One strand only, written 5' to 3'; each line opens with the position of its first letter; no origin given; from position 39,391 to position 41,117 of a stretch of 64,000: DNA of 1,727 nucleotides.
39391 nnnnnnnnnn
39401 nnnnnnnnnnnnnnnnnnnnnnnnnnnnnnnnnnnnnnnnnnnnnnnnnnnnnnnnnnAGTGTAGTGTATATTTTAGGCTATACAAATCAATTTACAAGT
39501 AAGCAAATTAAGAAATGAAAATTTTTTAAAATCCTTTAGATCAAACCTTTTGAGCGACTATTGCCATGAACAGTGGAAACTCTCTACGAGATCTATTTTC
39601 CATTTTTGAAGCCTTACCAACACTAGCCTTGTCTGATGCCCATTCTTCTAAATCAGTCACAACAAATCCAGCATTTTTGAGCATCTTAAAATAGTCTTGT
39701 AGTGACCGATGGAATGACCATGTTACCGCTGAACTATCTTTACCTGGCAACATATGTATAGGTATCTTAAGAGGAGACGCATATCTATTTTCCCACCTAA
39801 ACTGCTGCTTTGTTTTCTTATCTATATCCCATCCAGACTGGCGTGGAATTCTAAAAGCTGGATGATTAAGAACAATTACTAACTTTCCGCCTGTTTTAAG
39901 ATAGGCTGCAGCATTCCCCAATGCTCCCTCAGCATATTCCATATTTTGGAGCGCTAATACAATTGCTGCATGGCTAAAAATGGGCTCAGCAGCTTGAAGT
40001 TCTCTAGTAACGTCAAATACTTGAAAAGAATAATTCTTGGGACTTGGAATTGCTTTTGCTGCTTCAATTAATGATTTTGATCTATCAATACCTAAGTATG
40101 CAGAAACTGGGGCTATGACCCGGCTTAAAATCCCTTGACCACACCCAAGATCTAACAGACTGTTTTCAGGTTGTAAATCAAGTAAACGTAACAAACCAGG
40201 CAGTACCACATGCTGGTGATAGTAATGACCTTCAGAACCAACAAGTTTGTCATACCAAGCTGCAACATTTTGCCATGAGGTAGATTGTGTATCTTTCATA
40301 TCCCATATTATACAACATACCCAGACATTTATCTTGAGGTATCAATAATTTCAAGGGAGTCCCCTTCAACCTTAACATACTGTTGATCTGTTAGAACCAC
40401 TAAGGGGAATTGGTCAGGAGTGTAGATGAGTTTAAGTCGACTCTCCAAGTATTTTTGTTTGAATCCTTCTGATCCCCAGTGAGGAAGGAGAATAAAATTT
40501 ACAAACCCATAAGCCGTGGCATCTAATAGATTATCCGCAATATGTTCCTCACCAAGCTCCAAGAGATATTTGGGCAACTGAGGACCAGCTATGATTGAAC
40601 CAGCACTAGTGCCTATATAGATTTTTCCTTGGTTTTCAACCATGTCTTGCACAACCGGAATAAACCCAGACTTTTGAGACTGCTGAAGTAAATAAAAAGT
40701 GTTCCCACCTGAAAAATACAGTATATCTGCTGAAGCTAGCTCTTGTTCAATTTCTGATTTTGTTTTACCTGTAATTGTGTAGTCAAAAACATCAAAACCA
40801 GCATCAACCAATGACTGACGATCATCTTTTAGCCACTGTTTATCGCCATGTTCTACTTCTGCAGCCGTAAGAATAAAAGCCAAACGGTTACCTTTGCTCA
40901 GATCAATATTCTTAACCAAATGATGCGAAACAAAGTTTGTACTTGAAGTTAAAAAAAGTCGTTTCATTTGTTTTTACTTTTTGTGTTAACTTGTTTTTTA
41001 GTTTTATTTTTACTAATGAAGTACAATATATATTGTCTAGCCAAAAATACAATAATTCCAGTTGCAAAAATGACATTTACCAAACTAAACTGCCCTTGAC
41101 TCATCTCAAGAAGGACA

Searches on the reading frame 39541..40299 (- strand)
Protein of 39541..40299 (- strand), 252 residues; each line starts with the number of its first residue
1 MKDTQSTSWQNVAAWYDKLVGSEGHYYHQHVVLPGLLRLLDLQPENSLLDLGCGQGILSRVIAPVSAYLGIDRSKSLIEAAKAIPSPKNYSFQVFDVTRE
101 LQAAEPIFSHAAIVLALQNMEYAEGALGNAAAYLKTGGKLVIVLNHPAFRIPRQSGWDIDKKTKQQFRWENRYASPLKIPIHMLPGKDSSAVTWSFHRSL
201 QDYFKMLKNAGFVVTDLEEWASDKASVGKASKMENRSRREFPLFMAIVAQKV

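Call 18: search_protein_families(library=ncbifam, proteins=[window:39541-40299:-])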
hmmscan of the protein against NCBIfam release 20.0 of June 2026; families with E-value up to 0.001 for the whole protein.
window:39541-40299:- (252 aa): 9 families
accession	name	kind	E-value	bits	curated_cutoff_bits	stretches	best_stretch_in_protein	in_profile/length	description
NF043040.1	corrin_prot_MT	hypoth_equivalog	1.6e-08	34.3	180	1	44-143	41-148/216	corrinoid protein-associated methyltransferase CpaM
NF045667.1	MTase_DVU1556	equivalog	2e-08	34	155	1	36-218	14-166/213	DVU_1556 family methyltransferase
TIGR01983.1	UbiG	equivalog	1.8e-07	30.7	102.95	1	45-142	50-151/228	bifunctional 2-polyprenyl-6-hydroxyphenol methylase/3-demethylubiquinol 3-O-methyltransferase UbiG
NF001244.0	PRK00216.1-5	equivalog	1.2e-06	28.1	216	1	38-143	42-154/236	bifunctional demethylmenaquinone methyltransferase/2-methoxy-6-polyprenyl-1,4-benzoquinol methylase UbiE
TIGR01934.1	MenG_MenH_UbiE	subfamily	3.8e-06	26.4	158.35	1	38-143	33-142/223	ubiquinone/menaquinone biosynthesis methyltransferase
TIGR02072.1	BioC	equivalog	6e-06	26.2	184.95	1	36-213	23-201/244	malonyl-ACP O-methyltransferase BioC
NF047649.1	MTase_UXPK_star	exception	5.2e-05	22.4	460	1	39-142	72-181/283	methyltransferase/UXPK-star double selenoprotein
NF001453.0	PRK00312.1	equivalog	0.00023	20.8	188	1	29-83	65-120/217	protein-L-isoaspartate(D-aspartate) O-methyltransferase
NF001241.0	PRK00216.1-2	equivalog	0.00072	19.3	327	1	38-143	45-148/231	demethylmenaquinone methyltransferase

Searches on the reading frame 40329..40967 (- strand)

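Call 18: search_protein_families(library=ncbifam, proteins=[window:40329-40967:-])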
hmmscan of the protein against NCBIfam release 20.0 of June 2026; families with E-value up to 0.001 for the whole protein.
window:40329-40967:- (212 aa): 2 families
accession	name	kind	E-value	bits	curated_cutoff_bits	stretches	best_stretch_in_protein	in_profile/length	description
NF003642.0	PRK05282.1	equivalog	7.8e-15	55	156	1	27-131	32-130/233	dipeptidase PepE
TIGR02069.1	cyanophycinase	equivalog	0.00095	18.7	126.6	0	69-126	72-128/250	cyanophycinase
